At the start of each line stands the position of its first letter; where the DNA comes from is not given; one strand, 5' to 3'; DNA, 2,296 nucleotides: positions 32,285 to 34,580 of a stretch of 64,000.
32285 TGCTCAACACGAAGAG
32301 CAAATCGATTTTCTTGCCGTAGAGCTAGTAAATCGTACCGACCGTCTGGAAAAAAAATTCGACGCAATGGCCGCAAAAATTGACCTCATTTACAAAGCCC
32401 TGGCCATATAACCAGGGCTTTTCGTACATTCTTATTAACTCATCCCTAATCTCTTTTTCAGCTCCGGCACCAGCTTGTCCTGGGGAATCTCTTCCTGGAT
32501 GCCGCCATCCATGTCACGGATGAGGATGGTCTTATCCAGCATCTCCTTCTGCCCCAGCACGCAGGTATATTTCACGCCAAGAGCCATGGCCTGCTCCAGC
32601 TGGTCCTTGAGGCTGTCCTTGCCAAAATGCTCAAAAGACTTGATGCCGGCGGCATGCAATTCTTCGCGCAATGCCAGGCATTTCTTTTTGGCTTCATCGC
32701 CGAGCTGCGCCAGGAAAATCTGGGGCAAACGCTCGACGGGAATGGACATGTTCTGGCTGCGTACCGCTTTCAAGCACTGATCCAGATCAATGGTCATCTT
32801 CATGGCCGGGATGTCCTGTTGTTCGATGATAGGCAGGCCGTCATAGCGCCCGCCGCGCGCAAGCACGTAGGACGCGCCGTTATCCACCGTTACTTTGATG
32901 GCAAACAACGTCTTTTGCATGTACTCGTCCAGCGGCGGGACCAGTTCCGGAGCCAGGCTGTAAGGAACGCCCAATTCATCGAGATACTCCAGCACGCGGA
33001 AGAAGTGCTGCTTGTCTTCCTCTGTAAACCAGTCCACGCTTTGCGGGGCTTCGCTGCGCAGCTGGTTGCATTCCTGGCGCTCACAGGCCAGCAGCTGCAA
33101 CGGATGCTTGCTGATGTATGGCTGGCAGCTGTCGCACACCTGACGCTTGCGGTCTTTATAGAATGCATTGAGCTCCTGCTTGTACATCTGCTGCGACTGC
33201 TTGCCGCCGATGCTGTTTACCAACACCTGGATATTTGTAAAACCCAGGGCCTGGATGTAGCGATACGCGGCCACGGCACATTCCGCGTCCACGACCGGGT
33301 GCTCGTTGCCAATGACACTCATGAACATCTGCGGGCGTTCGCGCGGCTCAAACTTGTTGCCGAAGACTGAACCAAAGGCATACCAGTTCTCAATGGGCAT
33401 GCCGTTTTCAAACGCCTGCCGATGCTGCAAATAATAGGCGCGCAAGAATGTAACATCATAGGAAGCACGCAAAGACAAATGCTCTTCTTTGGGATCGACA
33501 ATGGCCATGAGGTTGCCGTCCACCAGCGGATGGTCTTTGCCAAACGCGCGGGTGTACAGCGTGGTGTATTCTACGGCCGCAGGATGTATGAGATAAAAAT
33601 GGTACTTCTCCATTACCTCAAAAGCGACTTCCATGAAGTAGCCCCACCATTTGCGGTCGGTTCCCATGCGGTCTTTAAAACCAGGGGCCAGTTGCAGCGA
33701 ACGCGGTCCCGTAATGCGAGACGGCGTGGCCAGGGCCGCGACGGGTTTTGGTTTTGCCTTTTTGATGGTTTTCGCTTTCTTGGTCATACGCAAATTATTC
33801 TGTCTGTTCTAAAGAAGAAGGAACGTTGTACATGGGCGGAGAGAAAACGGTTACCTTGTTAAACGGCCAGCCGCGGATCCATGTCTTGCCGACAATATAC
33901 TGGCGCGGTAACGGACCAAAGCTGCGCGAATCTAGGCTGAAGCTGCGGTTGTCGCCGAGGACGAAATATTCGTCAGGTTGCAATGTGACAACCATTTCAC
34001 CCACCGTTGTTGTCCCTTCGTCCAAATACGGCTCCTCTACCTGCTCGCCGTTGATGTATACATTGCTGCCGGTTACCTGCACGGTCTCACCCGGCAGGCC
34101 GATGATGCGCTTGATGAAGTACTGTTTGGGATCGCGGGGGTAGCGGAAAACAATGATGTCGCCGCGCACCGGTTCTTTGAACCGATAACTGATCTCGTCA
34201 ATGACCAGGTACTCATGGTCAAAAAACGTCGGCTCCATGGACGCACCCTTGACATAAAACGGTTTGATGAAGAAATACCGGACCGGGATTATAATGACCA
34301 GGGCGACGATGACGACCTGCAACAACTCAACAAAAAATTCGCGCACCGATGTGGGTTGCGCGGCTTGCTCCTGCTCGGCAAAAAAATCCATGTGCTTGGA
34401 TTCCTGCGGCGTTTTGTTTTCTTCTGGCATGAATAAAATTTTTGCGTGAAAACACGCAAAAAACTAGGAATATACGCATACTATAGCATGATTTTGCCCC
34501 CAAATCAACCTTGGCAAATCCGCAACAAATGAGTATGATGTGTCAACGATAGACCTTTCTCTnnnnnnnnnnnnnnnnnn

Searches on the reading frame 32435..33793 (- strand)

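Call 17: search_protein_families(library=pfam, proteins=[window:32435-33793:-], max_evalue=0.001)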
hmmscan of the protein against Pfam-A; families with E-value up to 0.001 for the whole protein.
window:32435-33793:- (452 aa): 2 families
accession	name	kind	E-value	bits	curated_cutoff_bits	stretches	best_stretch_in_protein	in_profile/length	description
PF03129.25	HGTP_anticodon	-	5.3e-11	43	21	1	358-448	1-94/94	Anticodon binding domain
PF13393.11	tRNA-synt_His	-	3.4e-09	36.8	25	1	38-338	1-306/308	Histidyl-tRNA synthetase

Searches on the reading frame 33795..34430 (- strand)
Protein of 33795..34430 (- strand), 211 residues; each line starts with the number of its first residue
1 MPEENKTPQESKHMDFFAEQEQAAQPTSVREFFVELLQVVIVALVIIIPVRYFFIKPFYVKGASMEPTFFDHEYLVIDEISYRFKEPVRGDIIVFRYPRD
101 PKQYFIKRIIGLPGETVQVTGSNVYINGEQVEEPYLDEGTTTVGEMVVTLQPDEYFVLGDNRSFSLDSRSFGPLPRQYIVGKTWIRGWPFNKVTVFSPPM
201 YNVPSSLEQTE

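Call 17: search_protein_families(library=pfam, proteins=[window:33795-34430:-], max_evalue=0.001)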
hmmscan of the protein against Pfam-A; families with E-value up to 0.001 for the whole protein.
window:33795-34430:- (211 aa): 2 families
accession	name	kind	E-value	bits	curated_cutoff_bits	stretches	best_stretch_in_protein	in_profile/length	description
PF10502.14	Peptidase_S26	-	8.2e-49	166.2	22.9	1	35-188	3-168/168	Signal peptidase, peptidase S26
PF00717.28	Peptidase_S24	-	3.2e-06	27.3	23.3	1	59-145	39-114/116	Peptidase S24-like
